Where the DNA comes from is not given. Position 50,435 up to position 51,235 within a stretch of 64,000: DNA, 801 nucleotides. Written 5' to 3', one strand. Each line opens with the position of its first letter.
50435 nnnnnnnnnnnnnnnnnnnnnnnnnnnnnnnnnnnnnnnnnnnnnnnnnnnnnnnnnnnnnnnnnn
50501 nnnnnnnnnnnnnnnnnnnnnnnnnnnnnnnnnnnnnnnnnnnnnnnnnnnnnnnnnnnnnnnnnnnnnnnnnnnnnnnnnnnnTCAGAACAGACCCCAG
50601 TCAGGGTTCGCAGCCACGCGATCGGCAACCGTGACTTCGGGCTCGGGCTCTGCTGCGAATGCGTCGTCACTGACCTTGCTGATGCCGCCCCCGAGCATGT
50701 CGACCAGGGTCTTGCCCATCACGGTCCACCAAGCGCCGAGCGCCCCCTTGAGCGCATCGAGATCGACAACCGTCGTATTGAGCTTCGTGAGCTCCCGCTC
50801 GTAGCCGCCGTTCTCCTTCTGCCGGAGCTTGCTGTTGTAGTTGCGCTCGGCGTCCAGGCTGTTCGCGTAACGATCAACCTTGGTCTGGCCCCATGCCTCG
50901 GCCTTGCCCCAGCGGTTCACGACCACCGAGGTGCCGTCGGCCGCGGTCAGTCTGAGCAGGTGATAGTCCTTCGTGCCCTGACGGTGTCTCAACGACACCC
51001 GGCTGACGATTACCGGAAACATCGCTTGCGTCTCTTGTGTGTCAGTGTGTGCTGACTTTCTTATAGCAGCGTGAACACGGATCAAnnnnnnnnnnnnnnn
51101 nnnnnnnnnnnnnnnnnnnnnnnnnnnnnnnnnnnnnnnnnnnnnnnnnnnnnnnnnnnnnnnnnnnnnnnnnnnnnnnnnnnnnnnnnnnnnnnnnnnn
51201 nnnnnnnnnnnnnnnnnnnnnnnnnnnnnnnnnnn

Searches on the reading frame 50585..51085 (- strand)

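Call 3: search_protein_families(library=pfam, proteins=[window:50585-51085:-], max_evalue=1)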
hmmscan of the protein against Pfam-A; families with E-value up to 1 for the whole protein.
window:50585-51085:- (166 aa): 2 families
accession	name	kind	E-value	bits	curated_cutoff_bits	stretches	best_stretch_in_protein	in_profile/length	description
PF05406.20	WGR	-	2.5e-07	31.2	22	1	41-98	17-75/79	WGR domain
PF04294.18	VanW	-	0.15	12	27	1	101-155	25-78/130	VanW like protein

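Call 4: search_protein_families(library=phrogs, proteins=[window:50585-51085:-], max_evalue=0.1)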
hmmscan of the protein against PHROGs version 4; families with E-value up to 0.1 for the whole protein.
window:50585-51085:- (166 aa): 1 family
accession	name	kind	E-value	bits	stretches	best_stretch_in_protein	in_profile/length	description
phrog_14095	-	unknown function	0.077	14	0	45-67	7-29/77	-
